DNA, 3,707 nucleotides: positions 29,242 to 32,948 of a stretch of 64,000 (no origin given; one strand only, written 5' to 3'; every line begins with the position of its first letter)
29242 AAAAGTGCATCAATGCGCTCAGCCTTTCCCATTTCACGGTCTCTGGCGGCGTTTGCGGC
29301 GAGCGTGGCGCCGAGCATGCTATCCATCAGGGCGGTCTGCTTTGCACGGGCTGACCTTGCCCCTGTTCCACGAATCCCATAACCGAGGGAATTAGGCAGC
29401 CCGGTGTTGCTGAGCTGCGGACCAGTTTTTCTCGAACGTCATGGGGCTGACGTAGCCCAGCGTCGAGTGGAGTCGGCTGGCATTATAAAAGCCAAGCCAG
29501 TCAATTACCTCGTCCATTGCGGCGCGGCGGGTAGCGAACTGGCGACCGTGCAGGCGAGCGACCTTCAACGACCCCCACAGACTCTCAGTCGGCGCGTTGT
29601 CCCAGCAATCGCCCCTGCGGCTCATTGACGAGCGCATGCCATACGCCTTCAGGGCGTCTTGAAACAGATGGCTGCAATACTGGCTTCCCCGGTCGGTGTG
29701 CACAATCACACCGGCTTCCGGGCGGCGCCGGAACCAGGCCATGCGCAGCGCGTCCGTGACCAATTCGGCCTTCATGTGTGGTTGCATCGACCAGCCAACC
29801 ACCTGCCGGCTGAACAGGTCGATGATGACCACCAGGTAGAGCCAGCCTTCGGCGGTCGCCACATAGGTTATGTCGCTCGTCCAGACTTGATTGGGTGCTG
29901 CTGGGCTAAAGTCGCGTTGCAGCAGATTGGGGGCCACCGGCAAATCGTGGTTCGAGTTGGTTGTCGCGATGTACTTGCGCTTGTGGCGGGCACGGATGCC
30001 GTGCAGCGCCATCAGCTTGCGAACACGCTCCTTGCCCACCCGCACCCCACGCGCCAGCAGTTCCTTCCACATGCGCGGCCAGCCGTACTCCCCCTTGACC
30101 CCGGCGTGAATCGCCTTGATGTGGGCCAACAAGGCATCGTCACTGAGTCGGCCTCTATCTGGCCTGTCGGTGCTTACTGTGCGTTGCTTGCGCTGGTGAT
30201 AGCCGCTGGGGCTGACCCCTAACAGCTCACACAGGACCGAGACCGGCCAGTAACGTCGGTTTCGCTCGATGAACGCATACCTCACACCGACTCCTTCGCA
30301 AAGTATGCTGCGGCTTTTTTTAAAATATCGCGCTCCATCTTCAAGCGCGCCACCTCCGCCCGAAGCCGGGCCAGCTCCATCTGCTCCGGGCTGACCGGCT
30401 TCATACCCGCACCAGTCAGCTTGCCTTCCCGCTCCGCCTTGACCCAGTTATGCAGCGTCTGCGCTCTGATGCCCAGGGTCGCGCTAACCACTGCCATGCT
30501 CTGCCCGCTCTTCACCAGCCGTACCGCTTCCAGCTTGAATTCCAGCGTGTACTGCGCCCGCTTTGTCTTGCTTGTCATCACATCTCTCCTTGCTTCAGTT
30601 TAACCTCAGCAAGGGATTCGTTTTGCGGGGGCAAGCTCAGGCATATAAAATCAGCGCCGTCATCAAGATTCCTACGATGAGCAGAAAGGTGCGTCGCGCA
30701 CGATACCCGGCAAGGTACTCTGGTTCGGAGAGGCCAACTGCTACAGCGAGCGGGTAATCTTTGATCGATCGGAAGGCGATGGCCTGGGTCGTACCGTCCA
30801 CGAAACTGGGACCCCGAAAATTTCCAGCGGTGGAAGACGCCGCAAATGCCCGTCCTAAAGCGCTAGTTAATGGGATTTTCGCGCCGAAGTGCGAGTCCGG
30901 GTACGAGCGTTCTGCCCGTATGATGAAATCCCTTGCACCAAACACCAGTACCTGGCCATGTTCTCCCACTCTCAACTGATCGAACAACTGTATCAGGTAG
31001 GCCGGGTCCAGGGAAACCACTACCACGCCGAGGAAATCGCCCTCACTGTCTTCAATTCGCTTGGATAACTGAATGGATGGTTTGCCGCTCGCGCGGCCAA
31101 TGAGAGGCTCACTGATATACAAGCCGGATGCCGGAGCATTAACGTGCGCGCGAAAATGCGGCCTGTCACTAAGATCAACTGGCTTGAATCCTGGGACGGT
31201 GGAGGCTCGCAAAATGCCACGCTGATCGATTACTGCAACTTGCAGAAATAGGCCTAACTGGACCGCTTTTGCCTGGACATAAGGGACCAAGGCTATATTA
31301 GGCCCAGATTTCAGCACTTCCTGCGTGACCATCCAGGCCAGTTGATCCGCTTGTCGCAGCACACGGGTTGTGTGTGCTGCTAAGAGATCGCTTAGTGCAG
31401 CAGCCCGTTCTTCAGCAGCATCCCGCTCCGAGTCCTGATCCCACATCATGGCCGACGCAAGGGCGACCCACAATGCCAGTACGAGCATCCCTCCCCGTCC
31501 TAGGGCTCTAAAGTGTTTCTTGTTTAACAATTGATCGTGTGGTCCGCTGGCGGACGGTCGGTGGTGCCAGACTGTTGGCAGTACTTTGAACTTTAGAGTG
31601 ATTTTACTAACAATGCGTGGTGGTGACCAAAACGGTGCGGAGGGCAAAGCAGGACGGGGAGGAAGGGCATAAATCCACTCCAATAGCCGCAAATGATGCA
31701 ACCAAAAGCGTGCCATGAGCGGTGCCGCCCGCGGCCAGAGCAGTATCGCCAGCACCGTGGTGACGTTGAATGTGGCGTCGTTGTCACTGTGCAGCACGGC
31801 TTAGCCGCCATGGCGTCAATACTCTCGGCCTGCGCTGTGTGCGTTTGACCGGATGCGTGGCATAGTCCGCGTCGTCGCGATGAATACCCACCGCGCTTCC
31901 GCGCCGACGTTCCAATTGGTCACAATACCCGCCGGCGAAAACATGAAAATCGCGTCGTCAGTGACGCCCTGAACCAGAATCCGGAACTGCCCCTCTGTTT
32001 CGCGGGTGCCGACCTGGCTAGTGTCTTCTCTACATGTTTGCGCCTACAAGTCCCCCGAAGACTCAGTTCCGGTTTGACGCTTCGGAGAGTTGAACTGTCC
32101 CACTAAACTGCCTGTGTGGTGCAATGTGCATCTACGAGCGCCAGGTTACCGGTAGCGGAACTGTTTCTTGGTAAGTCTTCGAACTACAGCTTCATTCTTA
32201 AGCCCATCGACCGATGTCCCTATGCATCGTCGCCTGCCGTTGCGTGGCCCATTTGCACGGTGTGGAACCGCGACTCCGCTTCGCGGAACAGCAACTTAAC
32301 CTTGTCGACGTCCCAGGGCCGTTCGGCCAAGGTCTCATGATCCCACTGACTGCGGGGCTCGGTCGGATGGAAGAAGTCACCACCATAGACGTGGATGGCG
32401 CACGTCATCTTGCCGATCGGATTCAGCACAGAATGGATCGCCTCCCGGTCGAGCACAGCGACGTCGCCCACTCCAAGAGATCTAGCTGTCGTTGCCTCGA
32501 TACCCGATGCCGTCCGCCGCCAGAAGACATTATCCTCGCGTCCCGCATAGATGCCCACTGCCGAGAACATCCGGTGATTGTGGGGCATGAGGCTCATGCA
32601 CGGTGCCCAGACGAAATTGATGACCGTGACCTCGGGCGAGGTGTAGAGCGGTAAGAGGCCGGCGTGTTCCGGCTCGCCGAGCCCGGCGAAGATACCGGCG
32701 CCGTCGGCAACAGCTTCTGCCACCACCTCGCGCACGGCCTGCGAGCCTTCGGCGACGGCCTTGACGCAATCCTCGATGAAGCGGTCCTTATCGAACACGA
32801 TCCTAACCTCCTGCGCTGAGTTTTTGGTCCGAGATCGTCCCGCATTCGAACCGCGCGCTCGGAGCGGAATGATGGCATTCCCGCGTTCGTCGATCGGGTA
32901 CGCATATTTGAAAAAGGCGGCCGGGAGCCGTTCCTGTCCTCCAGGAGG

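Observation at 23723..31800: Transposon cargo is a RocS1/RocR-like c-di-GMP signalling pair, and both genes have been knocked out by nested IS insertions (IS5-family in the REC-EAL gene, IS3-family in the hybrid kinase)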

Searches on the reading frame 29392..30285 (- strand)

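Call 8: search_protein_families(library=pfam, proteins=[window:29392-30285:-], max_evalue=0.01)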
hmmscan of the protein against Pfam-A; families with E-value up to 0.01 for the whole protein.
window:29392-30285:- (297 aa): 4 families
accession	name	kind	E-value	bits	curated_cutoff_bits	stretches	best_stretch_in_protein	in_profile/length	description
PF00665.32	rve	-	7.1e-31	106.9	32.6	1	129-227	2-102/102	Integrase core domain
PF13276.12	HTH_21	-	1.9e-17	63.7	28.1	1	49-105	3-60/60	HTH-like domain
PF13683.12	rve_3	-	3.8e-11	43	26.5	1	216-281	2-67/67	Integrase core domain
PF13333.12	rve_2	-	3.5e-08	33.9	22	1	234-286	1-53/56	Integrase core domain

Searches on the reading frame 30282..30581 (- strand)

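Call 8: search_protein_families(library=pfam, proteins=[window:30282-30581:-], max_evalue=0.01)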
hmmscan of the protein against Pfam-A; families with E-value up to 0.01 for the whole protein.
window:30282-30581:- (99 aa): 8 families
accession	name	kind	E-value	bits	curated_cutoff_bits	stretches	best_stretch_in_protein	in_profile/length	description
PF01527.26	HTH_Tnp_1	-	8e-12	45.7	24.1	1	7-78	3-75/75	Transposase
PF13542.12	HTH_Tnp_ISL3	-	2.7e-05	24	27.4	1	7-48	8-48/51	Helix-turn-helix domain of transposase family ISL3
PF04218.19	CENP-B_N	-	5.1e-05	23.3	21.2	1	5-51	1-47/53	CENP-B N-terminal DNA-binding domain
PF13518.12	HTH_28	-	9.5e-05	22.8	25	1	15-55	1-41/52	Helix-turn-helix domain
PF13384.12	HTH_23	-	0.00013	22.1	24.6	1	16-53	7-45/50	Homeodomain-like domain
PF06056.18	Terminase_5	-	0.0024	18.2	20.3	1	16-59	3-46/58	Putative ATPase subunit of terminase (gpP-like)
PF01710.22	HTH_Tnp_IS630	-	0.0026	18.3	21.3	1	11-55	3-47/119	Transposase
PF13551.12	HTH_29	-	0.0055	17.2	28.1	1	17-53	2-40/64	Winged helix-turn helix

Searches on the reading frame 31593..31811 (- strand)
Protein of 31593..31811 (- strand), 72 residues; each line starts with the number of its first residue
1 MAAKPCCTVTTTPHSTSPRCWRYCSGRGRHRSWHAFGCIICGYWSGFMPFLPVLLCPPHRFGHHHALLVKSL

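Call 26: search_protein_families(library=pfam, proteins=[window:31593-31811:-], max_evalue=0.01)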
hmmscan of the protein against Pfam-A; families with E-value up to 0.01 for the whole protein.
window:31593-31811:- (72 aa): 0 families

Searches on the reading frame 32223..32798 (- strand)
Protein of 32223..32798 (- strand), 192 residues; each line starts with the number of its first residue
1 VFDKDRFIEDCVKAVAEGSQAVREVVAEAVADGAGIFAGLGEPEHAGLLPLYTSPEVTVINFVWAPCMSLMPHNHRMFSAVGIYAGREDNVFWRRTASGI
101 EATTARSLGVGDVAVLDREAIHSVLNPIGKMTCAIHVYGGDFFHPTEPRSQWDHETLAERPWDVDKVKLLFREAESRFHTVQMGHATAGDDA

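Call 60: search_protein_families(library=pfam, proteins=[window:32223-32798:-], max_evalue=5)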
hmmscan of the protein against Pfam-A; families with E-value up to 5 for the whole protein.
window:32223-32798:- (192 aa): 0 families
